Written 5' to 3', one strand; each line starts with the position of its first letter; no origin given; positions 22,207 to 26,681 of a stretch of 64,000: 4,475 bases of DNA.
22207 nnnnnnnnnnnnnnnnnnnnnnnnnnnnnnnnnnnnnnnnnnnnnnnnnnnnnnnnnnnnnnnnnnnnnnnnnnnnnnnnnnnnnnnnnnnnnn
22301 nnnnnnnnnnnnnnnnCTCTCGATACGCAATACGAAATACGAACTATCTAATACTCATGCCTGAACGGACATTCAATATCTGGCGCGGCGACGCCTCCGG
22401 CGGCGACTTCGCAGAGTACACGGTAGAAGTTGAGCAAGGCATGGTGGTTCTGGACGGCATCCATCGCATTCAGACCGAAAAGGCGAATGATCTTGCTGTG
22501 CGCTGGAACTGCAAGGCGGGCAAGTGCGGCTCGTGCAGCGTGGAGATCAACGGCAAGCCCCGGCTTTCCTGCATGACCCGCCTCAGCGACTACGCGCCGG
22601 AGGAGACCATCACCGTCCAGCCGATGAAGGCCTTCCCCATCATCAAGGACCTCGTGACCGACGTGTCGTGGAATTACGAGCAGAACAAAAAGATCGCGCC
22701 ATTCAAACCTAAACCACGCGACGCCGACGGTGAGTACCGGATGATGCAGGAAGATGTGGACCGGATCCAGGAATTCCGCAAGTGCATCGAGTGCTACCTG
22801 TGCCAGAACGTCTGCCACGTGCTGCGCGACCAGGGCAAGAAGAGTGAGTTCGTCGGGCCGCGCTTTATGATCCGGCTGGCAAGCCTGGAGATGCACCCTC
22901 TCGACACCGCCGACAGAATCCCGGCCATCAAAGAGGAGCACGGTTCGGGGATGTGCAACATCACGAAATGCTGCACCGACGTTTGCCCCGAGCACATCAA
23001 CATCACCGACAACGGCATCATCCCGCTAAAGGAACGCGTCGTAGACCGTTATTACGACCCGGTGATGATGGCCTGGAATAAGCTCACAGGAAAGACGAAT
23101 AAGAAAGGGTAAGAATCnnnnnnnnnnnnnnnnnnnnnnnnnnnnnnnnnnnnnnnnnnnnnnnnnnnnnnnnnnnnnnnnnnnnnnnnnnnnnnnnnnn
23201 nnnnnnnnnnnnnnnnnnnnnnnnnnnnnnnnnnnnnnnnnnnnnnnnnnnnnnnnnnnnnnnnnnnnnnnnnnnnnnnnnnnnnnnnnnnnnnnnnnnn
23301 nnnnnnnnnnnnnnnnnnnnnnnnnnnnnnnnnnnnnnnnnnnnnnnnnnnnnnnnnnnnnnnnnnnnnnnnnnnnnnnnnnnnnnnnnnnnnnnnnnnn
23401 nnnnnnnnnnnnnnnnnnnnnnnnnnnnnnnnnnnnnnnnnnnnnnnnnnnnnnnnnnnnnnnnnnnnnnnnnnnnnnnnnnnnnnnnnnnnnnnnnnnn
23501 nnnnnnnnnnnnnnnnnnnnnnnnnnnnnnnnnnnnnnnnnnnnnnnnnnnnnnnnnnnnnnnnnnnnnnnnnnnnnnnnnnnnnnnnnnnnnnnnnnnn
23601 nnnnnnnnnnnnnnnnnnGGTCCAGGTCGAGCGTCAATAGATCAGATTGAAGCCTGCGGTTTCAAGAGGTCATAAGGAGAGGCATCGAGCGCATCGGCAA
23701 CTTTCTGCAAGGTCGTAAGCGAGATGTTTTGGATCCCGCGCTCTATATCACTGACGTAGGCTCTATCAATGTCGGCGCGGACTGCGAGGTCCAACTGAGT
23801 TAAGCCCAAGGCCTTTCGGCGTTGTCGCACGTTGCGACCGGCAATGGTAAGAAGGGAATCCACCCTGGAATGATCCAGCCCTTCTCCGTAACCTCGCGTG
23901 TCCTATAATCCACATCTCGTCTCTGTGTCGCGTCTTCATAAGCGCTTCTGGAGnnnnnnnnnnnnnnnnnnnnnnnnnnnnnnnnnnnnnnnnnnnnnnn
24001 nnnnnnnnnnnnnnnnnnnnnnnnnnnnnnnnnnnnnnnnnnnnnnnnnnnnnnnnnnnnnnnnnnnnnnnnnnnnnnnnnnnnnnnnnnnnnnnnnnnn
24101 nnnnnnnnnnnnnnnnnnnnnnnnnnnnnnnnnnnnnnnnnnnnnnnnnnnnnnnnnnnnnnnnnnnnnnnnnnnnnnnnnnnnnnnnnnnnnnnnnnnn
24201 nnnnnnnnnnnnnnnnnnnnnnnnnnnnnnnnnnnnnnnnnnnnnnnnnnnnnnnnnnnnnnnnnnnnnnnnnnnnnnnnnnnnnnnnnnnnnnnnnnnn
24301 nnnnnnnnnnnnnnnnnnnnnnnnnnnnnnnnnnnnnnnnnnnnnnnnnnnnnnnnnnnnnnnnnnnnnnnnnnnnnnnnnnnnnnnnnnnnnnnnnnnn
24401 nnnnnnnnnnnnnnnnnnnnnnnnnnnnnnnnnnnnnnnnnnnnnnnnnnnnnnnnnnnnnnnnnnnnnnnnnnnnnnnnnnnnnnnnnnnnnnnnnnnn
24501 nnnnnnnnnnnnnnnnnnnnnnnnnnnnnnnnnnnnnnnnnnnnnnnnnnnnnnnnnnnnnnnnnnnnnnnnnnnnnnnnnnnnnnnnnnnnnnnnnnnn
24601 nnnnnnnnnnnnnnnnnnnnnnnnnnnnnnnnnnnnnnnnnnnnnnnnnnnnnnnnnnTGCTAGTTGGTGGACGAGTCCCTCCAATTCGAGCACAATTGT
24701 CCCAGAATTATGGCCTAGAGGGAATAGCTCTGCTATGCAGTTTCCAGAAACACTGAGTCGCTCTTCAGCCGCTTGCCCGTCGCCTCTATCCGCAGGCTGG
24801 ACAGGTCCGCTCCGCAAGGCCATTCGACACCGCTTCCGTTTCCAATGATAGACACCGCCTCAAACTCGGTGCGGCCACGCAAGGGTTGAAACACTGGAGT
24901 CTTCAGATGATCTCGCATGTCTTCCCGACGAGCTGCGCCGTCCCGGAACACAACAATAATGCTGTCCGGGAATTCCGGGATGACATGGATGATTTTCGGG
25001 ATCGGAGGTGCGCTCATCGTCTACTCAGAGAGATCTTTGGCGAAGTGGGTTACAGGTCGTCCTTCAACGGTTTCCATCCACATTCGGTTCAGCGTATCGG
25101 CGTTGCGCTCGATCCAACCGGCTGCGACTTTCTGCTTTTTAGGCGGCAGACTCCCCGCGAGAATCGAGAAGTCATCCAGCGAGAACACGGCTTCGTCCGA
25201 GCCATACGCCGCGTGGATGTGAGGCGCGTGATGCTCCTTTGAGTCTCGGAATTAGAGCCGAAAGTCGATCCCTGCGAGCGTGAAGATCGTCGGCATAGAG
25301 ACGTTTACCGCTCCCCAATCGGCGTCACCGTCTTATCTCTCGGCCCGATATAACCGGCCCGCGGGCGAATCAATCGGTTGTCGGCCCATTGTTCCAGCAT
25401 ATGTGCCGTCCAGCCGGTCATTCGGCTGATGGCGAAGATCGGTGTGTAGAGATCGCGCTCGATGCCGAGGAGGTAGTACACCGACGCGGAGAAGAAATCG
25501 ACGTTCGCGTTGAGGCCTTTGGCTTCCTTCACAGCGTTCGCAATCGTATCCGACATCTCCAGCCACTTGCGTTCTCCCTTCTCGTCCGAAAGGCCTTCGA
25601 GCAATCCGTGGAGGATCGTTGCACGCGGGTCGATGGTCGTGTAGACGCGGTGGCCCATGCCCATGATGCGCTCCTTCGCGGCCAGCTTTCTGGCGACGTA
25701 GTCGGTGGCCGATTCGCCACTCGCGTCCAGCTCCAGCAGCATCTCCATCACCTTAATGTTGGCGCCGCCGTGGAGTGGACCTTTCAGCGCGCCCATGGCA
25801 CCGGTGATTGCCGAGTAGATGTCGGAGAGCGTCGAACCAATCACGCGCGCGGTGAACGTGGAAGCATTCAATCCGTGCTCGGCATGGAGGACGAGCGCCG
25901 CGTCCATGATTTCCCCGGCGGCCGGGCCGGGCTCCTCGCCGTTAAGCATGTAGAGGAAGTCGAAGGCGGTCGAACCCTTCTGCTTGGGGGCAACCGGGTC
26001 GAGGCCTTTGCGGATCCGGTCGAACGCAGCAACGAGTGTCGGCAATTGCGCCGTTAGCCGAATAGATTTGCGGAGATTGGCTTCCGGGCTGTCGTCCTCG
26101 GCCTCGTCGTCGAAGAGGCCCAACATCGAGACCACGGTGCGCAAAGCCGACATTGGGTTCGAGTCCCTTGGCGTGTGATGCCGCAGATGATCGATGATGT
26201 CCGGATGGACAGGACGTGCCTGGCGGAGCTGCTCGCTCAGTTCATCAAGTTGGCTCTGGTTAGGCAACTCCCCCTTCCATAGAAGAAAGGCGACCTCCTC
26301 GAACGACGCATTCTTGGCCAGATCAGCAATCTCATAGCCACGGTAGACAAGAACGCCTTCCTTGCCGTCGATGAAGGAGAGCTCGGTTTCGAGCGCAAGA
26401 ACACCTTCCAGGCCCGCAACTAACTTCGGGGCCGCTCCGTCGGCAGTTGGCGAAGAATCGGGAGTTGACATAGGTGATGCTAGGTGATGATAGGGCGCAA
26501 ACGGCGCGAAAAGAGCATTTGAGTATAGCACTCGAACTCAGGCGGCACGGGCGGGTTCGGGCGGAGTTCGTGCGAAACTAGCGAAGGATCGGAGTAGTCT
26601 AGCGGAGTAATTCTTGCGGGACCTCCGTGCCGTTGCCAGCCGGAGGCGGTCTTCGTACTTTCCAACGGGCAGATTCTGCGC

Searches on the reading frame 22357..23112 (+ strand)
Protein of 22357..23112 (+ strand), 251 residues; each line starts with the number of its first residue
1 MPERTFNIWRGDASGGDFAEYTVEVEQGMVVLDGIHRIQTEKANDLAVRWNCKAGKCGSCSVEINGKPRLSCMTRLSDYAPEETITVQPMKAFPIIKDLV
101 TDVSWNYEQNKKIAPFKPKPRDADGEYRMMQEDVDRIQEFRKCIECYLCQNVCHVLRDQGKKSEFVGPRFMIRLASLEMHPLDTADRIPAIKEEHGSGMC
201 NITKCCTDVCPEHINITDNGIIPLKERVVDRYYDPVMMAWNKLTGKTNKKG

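Call 64: search_protein_families(library=pfam, proteins=[window:22357-23112:+], max_evalue=0.00001)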
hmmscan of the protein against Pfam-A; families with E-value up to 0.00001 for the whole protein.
window:22357-23112:+ (251 aa): 2 families
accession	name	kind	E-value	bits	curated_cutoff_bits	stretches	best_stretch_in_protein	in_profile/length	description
PF13085.11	Fer2_3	-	2.3e-26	92.4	27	1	6-104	2-103/107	2Fe-2S iron-sulfur cluster binding domain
PF13183.11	Fer4_8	-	2.7e-08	34.7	27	1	140-214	2-68/68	4Fe-4S dicluster domain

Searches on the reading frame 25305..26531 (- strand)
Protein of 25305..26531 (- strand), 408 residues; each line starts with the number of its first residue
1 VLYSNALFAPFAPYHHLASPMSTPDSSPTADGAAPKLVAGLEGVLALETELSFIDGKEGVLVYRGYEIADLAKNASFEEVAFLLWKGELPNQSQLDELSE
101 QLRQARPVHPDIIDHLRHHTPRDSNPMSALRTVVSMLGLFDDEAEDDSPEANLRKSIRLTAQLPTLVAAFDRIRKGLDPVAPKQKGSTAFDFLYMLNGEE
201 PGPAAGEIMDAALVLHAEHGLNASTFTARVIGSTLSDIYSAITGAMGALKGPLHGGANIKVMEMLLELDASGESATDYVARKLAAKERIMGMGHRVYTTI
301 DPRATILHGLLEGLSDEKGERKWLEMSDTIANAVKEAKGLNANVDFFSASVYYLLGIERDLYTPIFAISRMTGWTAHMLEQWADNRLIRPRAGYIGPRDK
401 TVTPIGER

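Call 64: search_protein_families(library=pfam, proteins=[window:25305-26531:-], max_evalue=0.00001)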
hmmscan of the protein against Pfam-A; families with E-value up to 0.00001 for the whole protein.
window:25305-26531:- (408 aa): 1 family
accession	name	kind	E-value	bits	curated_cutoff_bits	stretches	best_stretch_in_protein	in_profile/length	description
PF00285.26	Citrate_synt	-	1e-134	449.6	27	1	40-391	1-357/357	Citrate synthase, C-terminal domain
